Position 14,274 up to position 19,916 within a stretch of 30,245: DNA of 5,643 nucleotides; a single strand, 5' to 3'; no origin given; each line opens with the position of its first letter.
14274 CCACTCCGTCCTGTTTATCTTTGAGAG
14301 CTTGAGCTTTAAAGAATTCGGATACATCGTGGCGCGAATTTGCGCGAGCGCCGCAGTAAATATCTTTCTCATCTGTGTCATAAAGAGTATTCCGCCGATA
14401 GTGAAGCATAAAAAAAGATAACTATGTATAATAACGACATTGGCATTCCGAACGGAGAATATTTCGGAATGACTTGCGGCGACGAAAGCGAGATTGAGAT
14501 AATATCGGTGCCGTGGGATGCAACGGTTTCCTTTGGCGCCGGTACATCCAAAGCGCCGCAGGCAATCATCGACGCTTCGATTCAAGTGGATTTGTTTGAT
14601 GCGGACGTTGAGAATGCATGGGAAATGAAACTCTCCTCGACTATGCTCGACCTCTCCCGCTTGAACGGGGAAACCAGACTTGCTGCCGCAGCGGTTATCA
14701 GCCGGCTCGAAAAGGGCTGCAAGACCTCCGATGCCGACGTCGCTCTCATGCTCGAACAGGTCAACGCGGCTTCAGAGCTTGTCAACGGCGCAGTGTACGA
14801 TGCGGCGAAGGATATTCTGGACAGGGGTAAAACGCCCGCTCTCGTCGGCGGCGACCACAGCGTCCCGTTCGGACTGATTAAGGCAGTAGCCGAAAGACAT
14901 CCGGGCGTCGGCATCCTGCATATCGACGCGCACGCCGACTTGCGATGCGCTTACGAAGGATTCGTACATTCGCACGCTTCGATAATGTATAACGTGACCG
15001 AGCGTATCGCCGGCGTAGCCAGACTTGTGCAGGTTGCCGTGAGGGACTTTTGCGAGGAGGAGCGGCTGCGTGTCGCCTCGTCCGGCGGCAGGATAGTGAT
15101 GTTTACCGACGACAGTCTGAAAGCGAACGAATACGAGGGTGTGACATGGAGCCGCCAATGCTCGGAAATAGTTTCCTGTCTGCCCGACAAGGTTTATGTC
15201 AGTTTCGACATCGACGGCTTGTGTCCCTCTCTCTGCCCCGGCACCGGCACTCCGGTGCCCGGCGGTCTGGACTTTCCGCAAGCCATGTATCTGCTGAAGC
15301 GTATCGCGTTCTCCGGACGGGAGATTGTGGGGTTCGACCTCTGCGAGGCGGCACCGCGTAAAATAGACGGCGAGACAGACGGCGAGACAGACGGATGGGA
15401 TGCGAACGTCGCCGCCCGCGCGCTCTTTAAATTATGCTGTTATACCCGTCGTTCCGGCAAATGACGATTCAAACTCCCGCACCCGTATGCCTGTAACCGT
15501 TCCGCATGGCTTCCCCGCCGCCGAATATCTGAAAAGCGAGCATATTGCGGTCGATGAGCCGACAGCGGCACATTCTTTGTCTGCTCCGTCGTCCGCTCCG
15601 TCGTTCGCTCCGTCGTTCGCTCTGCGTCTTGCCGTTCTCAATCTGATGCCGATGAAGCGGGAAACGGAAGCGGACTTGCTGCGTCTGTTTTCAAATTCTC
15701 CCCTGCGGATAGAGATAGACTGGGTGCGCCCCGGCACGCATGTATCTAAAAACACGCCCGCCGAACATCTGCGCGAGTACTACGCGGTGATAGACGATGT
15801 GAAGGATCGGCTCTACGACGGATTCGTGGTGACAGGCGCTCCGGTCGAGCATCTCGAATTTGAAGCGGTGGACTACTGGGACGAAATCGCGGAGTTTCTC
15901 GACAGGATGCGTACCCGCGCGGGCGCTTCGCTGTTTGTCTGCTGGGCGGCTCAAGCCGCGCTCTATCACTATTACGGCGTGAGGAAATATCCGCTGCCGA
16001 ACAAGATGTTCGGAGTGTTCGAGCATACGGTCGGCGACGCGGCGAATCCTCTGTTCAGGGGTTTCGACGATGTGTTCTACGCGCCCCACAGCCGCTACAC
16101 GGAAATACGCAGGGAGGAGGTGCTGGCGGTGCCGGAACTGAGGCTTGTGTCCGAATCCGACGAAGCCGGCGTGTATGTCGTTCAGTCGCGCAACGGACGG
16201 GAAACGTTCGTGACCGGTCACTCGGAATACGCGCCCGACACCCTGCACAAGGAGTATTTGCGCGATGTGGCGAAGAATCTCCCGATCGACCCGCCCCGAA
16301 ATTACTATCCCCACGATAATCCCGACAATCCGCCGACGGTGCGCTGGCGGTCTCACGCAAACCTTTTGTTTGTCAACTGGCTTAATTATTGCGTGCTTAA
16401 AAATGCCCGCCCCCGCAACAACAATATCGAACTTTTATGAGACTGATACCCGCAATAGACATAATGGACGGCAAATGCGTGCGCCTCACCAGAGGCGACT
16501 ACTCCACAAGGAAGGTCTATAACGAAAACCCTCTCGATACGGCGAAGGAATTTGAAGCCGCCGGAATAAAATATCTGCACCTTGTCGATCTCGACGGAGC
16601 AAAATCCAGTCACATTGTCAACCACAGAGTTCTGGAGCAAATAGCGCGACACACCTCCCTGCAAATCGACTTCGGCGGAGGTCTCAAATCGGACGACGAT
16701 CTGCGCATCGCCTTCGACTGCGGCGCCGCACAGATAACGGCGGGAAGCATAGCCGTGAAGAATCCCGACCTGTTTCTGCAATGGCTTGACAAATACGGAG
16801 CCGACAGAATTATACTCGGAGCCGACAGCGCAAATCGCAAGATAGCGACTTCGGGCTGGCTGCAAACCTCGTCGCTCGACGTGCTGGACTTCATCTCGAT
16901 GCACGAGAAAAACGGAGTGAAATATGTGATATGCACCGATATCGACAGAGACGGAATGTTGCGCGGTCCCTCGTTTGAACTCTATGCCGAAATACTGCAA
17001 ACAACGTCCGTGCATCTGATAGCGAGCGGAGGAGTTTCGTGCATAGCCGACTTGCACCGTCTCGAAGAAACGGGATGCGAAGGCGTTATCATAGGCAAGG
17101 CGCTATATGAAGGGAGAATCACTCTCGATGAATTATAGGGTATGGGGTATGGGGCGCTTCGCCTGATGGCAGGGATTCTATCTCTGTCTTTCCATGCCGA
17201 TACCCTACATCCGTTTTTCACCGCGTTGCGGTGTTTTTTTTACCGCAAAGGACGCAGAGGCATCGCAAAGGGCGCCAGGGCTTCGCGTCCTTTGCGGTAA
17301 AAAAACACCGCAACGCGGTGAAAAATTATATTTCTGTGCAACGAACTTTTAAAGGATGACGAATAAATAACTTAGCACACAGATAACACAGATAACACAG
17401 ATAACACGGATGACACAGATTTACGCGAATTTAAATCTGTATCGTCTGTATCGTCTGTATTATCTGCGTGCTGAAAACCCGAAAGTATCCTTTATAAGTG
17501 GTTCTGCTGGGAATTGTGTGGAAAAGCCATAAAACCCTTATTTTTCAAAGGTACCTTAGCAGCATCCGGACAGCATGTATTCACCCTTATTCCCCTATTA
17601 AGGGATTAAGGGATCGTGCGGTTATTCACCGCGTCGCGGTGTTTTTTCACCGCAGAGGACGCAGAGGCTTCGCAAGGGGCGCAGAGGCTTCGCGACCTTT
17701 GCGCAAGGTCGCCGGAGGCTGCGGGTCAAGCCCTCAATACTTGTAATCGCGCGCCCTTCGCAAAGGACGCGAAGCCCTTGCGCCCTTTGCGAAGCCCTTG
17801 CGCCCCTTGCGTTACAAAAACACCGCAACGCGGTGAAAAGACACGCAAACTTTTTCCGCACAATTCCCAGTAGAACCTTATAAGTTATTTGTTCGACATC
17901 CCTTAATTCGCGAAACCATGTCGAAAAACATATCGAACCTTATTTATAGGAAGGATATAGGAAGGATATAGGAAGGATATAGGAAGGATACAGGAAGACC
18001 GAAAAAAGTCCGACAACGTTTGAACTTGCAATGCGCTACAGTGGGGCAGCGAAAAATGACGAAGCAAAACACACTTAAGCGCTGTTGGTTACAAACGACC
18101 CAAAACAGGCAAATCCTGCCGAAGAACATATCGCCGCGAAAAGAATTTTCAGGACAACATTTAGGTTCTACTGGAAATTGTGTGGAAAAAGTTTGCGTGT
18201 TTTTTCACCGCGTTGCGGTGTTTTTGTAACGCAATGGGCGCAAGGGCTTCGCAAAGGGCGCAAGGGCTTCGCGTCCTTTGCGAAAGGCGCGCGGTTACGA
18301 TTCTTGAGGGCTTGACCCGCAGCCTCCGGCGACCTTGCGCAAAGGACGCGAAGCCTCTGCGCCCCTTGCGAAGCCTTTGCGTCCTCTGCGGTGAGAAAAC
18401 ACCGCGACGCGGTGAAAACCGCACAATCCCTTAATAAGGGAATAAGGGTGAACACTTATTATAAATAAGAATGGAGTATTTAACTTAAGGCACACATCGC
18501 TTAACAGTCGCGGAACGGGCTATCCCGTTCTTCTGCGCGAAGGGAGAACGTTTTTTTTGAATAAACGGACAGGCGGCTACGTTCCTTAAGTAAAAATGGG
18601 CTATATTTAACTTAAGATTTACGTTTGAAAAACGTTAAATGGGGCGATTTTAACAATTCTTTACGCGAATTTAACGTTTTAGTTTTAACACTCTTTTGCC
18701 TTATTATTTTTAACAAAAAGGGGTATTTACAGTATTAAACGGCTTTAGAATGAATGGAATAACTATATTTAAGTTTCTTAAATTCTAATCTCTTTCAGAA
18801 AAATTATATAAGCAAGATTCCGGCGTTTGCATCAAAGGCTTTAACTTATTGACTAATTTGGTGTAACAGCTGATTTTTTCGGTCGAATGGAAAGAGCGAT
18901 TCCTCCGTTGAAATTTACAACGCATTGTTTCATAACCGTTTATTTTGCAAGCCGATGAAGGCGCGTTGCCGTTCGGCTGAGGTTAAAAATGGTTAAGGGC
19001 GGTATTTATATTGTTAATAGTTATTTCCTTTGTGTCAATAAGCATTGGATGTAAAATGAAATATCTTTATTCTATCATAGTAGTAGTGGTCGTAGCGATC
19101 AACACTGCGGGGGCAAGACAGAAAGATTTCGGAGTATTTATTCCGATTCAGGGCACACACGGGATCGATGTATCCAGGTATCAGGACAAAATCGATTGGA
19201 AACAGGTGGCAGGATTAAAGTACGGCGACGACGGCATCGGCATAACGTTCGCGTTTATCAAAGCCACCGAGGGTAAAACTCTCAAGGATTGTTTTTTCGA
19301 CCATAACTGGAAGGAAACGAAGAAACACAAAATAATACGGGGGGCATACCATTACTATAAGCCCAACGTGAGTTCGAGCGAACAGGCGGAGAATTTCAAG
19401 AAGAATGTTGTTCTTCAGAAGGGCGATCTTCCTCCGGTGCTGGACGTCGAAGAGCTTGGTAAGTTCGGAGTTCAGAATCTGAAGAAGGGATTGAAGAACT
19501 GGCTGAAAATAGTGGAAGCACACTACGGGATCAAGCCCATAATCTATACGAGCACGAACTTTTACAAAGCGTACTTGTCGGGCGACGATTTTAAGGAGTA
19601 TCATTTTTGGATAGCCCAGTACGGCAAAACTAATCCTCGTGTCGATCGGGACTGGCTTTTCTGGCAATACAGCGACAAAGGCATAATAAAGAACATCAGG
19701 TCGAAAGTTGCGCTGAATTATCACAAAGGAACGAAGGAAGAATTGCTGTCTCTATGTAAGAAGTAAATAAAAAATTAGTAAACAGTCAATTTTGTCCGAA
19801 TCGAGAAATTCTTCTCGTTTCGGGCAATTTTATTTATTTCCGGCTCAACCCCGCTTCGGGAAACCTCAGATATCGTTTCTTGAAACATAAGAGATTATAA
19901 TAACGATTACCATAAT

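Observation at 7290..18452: One hairpin grammar, many vocabularies: candidate family of non-autonomous repeat elements colonising gene 3' ends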

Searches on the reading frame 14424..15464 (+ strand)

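Call 11: search_protein_families(library=pfam, proteins=[window:14424-15464:+])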
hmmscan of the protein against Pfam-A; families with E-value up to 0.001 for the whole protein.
window:14424-15464:+ (346 aa): 1 family
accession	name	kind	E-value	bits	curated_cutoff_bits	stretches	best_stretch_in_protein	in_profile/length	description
PF00491.26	Arginase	-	4.4e-51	174.4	22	1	23-315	2-261/280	Arginase family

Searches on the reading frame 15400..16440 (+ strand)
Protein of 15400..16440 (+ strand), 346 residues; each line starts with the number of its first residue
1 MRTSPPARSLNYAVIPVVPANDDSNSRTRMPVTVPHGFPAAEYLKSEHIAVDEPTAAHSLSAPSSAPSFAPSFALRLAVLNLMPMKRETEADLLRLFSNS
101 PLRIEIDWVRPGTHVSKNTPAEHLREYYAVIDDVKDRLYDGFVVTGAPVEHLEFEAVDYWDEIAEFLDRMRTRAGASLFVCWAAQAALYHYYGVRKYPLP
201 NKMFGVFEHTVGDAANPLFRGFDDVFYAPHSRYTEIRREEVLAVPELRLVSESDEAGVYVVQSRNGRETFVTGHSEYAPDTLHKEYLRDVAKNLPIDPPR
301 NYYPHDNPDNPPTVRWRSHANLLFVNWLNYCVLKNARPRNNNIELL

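Call 11: search_protein_families(library=pfam, proteins=[window:15400-16440:+])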
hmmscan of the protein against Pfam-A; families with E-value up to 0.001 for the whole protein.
window:15400-16440:+ (346 aa): 1 family
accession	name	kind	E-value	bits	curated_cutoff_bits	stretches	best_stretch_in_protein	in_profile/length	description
PF04204.22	HTS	-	1.1e-109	366.5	27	1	31-335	1-295/298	Homoserine O-succinyltransferase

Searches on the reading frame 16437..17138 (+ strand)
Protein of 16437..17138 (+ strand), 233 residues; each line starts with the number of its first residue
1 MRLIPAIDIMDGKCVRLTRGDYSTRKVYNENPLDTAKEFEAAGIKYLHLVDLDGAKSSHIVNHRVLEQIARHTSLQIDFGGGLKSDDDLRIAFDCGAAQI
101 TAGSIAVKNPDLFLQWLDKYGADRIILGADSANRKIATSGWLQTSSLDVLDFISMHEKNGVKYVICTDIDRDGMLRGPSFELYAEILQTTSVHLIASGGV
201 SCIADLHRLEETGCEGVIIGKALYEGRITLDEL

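Call 11: search_protein_families(library=pfam, proteins=[window:16437-17138:+])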
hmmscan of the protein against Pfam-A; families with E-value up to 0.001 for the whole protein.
window:16437-17138:+ (233 aa): 1 family
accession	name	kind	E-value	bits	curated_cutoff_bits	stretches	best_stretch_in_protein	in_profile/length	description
PF00977.27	His_biosynth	-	1.1e-74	251.1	23.6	1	2-229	1-228/228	Histidine biosynthesis protein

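Call 29: find_encoding_contigs(protein=window:16437-17135:+, flank=3000, max_places=6)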
Protein window:16437-17135:+ (233 aa): no gene with exactly this product is on record in the collection.

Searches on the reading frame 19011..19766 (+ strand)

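Call 11: search_protein_families(library=pfam, proteins=[window:19011-19766:+])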
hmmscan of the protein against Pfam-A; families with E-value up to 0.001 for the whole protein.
window:19011-19766:+ (251 aa): 1 family
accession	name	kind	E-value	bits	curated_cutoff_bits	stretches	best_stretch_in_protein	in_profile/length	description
PF01183.26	Glyco_hydro_25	-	2.6e-46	158.7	27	1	52-228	1-179/180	Glycosyl hydrolases family 25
